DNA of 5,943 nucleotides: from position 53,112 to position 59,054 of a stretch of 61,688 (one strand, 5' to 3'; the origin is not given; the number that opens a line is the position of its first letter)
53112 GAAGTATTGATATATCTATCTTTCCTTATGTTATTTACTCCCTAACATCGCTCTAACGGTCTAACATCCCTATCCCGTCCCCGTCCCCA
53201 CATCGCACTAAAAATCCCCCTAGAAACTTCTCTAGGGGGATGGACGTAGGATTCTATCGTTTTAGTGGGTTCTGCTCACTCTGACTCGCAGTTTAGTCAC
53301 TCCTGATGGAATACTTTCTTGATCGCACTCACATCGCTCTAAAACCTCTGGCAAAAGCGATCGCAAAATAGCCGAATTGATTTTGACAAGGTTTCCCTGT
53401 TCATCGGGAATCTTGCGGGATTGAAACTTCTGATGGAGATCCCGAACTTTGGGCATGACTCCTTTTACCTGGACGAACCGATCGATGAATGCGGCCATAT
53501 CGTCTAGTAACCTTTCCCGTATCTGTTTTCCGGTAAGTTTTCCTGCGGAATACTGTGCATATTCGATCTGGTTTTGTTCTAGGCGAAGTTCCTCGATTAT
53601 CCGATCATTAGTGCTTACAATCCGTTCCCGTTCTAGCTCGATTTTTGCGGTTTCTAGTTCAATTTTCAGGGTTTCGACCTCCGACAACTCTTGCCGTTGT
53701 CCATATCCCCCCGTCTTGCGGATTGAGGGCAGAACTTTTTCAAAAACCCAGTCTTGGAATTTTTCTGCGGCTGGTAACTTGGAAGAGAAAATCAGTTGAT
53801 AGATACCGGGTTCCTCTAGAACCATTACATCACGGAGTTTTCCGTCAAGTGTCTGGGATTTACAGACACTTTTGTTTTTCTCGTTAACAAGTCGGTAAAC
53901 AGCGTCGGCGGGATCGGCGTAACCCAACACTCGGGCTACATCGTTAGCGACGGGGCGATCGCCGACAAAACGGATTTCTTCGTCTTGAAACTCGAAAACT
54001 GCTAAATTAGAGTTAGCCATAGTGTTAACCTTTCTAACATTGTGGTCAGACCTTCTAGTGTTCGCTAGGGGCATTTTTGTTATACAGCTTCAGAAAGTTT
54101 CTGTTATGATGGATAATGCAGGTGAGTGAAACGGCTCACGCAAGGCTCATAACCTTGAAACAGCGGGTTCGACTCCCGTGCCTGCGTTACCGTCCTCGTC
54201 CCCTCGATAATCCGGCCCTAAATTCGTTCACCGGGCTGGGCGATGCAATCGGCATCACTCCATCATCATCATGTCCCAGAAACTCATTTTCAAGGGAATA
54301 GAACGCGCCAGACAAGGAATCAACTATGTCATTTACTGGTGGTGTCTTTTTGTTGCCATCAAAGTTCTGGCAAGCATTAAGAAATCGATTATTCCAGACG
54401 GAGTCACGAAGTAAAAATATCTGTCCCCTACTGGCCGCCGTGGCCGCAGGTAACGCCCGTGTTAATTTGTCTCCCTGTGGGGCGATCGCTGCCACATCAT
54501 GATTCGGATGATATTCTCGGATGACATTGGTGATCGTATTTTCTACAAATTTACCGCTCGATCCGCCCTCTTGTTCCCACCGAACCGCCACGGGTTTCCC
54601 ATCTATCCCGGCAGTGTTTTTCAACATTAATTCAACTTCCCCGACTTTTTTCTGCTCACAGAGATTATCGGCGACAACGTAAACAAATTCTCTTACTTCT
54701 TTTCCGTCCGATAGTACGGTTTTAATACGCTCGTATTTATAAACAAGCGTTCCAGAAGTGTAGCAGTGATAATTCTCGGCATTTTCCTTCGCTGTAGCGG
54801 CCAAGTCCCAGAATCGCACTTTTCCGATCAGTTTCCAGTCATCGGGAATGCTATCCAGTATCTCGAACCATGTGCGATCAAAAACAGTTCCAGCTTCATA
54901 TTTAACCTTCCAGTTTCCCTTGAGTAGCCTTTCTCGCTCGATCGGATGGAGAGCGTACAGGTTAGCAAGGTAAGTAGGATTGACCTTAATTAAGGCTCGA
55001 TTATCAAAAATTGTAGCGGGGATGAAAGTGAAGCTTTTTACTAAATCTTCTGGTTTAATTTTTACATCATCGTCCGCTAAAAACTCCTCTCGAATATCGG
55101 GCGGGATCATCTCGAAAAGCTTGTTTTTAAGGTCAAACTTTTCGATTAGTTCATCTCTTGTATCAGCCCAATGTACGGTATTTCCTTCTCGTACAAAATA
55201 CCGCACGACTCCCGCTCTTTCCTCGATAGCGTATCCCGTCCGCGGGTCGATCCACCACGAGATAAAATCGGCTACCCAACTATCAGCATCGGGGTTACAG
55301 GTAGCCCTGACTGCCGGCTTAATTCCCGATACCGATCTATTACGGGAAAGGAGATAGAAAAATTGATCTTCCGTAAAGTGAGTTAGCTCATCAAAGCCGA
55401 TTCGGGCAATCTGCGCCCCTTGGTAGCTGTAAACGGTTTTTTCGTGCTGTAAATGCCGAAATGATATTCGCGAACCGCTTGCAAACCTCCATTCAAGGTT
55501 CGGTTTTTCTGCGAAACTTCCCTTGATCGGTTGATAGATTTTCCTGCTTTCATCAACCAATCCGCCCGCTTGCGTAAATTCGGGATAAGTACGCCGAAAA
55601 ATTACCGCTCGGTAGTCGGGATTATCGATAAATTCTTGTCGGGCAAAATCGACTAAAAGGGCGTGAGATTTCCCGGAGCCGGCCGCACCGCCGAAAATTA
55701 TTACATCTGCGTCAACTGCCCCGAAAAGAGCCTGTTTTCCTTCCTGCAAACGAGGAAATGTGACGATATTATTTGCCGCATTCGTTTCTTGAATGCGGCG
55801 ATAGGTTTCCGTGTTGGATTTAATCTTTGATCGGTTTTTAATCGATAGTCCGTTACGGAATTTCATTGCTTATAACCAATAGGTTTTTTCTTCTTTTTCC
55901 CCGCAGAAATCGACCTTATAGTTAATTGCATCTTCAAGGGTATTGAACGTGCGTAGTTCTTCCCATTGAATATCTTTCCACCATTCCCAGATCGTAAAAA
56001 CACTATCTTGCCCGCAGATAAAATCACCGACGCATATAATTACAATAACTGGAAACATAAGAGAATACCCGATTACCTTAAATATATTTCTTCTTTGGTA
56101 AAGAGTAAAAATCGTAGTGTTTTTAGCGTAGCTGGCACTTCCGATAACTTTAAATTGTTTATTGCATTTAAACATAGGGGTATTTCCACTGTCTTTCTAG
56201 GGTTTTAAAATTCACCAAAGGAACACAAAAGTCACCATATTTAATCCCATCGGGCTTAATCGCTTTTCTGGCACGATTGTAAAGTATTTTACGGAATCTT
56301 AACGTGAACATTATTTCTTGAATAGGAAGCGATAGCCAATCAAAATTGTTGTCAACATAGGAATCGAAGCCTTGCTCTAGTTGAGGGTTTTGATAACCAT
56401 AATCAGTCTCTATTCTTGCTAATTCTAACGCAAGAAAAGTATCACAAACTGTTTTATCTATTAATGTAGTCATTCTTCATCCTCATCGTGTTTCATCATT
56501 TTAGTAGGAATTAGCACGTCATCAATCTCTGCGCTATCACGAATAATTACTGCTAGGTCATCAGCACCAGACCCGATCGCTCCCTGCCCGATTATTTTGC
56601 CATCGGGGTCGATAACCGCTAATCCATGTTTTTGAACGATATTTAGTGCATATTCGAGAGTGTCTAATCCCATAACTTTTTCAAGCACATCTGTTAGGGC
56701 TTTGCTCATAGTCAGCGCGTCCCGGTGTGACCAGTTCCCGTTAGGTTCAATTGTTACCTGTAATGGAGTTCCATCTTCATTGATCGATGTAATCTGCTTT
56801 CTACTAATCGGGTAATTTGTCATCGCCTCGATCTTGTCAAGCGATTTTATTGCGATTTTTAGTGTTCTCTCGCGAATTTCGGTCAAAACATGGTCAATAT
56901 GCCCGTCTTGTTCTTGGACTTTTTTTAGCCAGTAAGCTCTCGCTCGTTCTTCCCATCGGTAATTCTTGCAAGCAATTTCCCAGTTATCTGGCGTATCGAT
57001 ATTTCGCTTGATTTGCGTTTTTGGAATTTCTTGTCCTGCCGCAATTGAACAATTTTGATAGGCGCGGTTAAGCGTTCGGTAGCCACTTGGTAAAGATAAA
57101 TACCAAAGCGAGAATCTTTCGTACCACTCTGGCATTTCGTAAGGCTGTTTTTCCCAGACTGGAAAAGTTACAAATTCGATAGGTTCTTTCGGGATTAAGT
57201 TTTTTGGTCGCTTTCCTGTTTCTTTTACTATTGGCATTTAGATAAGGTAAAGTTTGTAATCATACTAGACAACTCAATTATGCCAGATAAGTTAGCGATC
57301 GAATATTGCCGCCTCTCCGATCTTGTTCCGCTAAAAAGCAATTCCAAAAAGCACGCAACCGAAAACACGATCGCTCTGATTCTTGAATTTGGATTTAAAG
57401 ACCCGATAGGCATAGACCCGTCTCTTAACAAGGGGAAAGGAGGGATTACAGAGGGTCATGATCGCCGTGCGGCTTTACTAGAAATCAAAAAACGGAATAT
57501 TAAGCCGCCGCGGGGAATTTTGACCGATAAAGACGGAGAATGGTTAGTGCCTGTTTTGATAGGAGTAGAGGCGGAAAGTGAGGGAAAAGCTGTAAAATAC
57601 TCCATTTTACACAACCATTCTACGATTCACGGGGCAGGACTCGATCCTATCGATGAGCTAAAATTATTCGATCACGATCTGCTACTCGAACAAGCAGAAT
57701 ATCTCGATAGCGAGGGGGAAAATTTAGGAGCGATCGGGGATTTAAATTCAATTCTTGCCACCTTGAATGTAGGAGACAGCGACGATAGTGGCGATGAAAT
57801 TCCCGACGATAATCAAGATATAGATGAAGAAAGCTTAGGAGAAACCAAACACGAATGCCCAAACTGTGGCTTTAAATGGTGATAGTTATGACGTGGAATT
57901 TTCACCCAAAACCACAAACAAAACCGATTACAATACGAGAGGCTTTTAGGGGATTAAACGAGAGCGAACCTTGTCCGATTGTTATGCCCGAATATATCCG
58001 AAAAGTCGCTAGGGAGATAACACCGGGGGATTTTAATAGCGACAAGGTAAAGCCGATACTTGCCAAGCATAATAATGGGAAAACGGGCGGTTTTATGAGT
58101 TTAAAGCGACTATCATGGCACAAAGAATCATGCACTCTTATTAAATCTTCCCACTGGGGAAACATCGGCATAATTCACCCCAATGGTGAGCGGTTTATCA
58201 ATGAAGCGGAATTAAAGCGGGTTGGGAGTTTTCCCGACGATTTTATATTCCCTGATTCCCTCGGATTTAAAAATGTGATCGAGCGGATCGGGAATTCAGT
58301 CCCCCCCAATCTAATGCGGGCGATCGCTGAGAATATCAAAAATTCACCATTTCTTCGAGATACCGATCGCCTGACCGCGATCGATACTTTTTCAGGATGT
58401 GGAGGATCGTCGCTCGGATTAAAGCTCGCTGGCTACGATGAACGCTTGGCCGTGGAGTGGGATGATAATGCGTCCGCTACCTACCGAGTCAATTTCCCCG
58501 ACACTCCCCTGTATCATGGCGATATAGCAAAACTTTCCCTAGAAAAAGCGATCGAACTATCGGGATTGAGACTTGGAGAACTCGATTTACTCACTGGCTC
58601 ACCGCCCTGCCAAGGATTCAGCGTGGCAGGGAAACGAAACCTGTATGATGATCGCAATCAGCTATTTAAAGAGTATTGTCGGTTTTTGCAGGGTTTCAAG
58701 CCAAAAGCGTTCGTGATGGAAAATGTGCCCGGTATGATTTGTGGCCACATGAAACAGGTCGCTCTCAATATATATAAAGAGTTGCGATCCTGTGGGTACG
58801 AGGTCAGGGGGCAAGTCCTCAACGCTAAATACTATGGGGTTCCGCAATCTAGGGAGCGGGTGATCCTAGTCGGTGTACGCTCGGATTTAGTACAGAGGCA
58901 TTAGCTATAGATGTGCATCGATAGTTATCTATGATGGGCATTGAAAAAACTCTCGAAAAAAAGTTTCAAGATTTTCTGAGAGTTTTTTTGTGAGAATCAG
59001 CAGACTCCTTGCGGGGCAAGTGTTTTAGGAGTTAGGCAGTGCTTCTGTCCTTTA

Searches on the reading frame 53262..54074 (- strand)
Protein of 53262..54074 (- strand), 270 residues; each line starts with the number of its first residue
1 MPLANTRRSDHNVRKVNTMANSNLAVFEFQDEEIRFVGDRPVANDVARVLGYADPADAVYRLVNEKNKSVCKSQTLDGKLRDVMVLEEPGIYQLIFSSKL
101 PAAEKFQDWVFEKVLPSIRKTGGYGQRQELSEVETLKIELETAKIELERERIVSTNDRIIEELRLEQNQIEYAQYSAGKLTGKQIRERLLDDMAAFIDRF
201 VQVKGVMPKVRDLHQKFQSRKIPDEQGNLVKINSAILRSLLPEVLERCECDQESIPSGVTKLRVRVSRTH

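Call 14: search_protein_families(library=pfam, proteins=[window:53262-54074:-], max_evalue=0.01)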
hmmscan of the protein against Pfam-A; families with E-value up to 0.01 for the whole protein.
window:53262-54074:- (270 aa): 1 family
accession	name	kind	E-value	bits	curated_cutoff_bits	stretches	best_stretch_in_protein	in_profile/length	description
PF02498.22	Bro-N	-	1.7e-19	70.7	25.6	1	42-116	15-96/96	BRO family, N-terminal domain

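Call 15: search_protein_families(library=phrogs, proteins=[window:53262-54074:-], max_evalue=0.001)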
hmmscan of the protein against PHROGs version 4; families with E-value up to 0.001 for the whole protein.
window:53262-54074:- (270 aa): 11 families
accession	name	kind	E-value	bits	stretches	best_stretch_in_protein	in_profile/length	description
phrog_130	-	transcription regulation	4.4e-37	129.2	1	8-171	143-306/480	anti-repressor Ant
phrog_2899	-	transcription regulation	1.9e-30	107.3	1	21-148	4-137/263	anti-repressor Ant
phrog_463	-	transcription regulation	3.5e-28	99.8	1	22-176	3-165/250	anti-repressor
phrog_2593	-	transcription regulation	2.2e-24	87.6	1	12-139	12-148/255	anti-repressor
phrog_7940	-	unknown function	6.9e-23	82.5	1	22-137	2-120/252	-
phrog_2011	-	transcription regulation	2.4e-21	77.7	1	23-137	3-127/275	anti-repressor Ant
phrog_245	-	transcription regulation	4.9e-21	76.6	1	8-131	25-145/319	anti-repressor Ant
phrog_5060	-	transcription regulation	1.3e-20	75.4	1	22-151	5-144/224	anti-repressor Ant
phrog_25722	-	unknown function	6.8e-19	69.1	1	22-132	2-116/150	-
phrog_9976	-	transcription regulation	7.7e-16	59.5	1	29-124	6-106/188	anti-repressor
phrog_2977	-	transcription regulation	1e-13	52.3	1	12-101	52-148/150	anti-repressor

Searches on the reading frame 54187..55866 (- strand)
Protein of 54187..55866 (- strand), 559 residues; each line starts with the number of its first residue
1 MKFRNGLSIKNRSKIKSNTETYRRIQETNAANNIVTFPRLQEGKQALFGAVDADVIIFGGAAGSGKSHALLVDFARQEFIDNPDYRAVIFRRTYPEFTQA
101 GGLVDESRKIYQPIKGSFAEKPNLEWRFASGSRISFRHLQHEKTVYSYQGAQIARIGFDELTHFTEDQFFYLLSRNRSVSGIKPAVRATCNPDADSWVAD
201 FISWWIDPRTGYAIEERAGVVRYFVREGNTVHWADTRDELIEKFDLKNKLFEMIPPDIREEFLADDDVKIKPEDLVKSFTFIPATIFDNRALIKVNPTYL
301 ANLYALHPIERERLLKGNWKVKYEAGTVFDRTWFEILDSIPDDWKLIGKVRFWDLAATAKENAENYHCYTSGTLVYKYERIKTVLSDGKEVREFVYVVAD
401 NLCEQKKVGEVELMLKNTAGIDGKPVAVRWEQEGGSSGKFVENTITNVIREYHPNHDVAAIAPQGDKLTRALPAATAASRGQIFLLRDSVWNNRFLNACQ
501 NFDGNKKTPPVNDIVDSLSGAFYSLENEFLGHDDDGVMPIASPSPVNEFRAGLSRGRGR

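Call 14: search_protein_families(library=pfam, proteins=[window:54187-55866:-], max_evalue=0.01)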
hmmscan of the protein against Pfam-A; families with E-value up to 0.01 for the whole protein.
window:54187-55866:- (559 aa): 1 family
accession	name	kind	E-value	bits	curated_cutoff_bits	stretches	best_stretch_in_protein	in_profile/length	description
PF03237.21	Terminase_6N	-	1.3e-27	97.3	22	1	57-335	1-214/215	Terminase large subunit, T4likevirus-type, N-terminal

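Call 15: search_protein_families(library=phrogs, proteins=[window:54187-55866:-], max_evalue=0.001)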
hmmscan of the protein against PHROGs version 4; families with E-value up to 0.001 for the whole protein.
window:54187-55866:- (559 aa): 7 families
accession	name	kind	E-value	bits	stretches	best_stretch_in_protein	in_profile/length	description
phrog_979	-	head and packaging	8.1e-137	458.6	1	32-528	145-602/642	terminase large subunit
phrog_9526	-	head and packaging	1.4e-48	166.7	1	41-318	11-269/280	terminase large subunit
phrog_9453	-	head and packaging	1.9e-25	90.8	1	317-528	1-213/233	terminase large subunit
phrog_2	-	head and packaging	8.5e-15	55.5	1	36-345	262-481/807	terminase large subunit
phrog_38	-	head and packaging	4.1e-11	43.3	1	325-524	524-702/760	terminase large subunit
phrog_12171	-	head and packaging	1.7e-10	42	1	422-530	1-100/110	terminase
phrog_15848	-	head and packaging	2.7e-05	24.5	1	53-188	18-151/272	terminase large subunit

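Call 20: find_related_loci(query=window:54187-55866:-, collection=viral_contigs, flank=10000)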
Query window:54187-55866:- (559 aa) in viral_contigs; peptide patterns used: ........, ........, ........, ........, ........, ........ (x = any residue, [..] = any of these).
139 stretches matched a pattern; 119 encode a relative of the query (tblastn E <= 1e-3); the best 80 are kept; 80 distinct loci.
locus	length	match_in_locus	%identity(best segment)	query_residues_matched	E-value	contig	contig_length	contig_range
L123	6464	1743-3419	99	1-559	0e+0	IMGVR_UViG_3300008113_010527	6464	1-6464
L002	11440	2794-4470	99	1-559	0e+0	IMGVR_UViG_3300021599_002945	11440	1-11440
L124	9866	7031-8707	99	1-559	0e+0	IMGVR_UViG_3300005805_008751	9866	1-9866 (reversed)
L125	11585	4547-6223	99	1-559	0e+0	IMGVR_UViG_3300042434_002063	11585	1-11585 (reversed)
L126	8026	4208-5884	99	1-559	0e+0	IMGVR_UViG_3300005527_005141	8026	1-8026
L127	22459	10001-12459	67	3-559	0e+0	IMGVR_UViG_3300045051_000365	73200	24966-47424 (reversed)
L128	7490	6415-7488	100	1-358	0e+0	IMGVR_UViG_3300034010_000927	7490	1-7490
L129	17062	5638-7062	51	20-536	2e-161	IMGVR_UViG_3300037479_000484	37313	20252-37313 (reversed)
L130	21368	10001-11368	47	23-525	2e-128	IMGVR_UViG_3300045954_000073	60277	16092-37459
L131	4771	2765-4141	42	23-526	4e-108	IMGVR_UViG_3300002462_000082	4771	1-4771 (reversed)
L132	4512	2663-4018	41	26-527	2e-106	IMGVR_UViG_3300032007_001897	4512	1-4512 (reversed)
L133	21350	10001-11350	40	41-538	2e-105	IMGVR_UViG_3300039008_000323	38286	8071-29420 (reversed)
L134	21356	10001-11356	41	41-527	3e-103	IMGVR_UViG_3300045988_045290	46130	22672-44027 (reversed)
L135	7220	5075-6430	41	41-527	3e-103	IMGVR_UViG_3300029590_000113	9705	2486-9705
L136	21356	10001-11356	41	41-527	2e-103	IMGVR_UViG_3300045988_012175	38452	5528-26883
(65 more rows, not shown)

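Call 57: search_dna_similar(query=window:54187-55866:-, collection=phages, mode=protein, max_rows=12)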
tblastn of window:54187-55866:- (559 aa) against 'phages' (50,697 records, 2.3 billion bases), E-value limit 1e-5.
Records with a match: 1782; places in all: 1801; records where one place covers at least 80% of the query: 1020.
Best place of each record, by identity: <60% 1782.
By first word of the organism name: Escherichia 383; Pseudomonas 329; Vibrio 159; Salmonella 145; Rheinheimera 115; Acinetobacter 107; Arthrobacter 72; Klebsiella 45; Erwinia 37; Stenotrophomonas 26; and 64 more.
By host as written in the record: - 233; Escherichia coli 116; Rheinheimera sp. BAL341 115; Pseudomonas aeruginosa 107; Pseudomonas aeruginosa PAO1 55; Arthrobacter sp. ATCC 21022 54; Escherichia coli K-12 MG1655 51; Acinetobacter baumannii 41; and 433 more.
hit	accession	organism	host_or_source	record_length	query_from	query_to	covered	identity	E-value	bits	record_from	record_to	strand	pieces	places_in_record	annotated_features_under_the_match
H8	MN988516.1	Rhizobium phage RHph_N28_2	Rhizobium etli N731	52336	4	525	93%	41.6%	1e-108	362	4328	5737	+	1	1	terminase large subunit protein | hypothetical protein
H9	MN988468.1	Rhizobium phage RHph_TM3_3_3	Rhizobium phaseoli T3_3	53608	27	525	89%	42.5%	4e-107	358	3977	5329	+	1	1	terminase large subunit protein | DUF2280 domain-containing protein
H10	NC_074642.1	Methanoculleus virus L4768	Methanoculleus bourgensis E02.3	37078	39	525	87%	41.0%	4e-98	332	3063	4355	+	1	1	terminase large subunit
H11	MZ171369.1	Methanoculleus virus Blf4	Methanoculleus bourgensis E02.3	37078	39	525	87%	41.0%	4e-98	332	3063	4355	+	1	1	terminase large subunit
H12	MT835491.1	Bacteriophage sp.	human fecal samples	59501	39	527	87%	40.0%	1e-88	305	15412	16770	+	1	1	record has no annotation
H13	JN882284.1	Cronobacter phage vB_CsaM_GAP31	Cronobacter sakazakii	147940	19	530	92%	33.5%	2e-63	231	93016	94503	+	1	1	terminase large subunit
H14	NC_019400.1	Cronobacter phage vB_CsaM_GAP31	Cronobacter sakazakii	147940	19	530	92%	33.5%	2e-63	231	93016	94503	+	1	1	terminase large subunit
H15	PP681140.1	Enterobacter phage EC152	Enterobacter cloacae CEMTC2064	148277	19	530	92%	33.5%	2e-63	231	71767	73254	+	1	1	terminase large subunit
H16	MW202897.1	Caudoviricetes sp.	Manatee Spring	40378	26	525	89%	33.7%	4e-71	253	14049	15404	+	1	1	large subunit terminase | DNA-binding protein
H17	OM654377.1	Pseudaeromonas phage vB_PpeM_ KLEP7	Pseudaeromonas pectinilytica strain ...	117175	41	544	90%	32.9%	3e-60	221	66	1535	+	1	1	terminase large subunit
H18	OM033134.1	Aeromonas phage phiA009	Aeromonas sp.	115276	32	508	85%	34.6%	2e-41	251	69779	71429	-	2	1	terminase | putative terminase large subunit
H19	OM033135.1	Aeromonas phage phiA019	Aeromonas sp.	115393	32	508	85%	34.6%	2e-41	251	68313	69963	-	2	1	terminase | putative terminase large subunit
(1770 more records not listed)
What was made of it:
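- Tried and rejected: The nearest cultured terminase is 42% identical (call 57).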

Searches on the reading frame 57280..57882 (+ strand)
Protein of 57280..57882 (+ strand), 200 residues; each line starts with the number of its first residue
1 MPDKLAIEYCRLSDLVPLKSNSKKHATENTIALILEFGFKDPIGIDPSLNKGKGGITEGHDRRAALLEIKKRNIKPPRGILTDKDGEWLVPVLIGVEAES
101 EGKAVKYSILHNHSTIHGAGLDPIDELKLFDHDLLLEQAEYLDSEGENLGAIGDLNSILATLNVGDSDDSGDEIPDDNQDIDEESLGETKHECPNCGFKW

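Call 42: search_protein_families(library=pfam, proteins=[window:57280-57882:+], max_evalue=0.01)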
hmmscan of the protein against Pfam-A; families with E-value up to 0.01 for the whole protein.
window:57280-57882:+ (200 aa): 0 families

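Call 47: search_protein_families(library=phrogs, proteins=[window:57280-57882:+], max_evalue=0.0001)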
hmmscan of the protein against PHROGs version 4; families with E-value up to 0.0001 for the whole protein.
window:57280-57882:+ (200 aa): 3 families
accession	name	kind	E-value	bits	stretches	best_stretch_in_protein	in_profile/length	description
phrog_620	-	DNA, RNA and nucleotide metabolism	3.5e-14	54.4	1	3-199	5-174/217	ParB-like partition protein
phrog_498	-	other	1e-09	38.5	1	4-184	32-183/633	DNA methyltransferase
phrog_930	-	DNA, RNA and nucleotide metabolism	2.6e-06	28.5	1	4-71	4-69/223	ParB-like partition protein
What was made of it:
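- A ParB-like N-terminal domain protein is encoded at 57280-57882 (call 47).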

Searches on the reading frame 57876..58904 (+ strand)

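Call 42: search_protein_families(library=pfam, proteins=[window:57876-58904:+], max_evalue=0.01)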
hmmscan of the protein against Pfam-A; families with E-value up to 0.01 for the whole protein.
window:57876-58904:+ (342 aa): 1 family
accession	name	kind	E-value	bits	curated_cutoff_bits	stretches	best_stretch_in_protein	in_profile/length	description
PF00145.23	DNA_methylase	-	1.9e-65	221.8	22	2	167-338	2-165/324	C-5 cytosine-specific DNA methylase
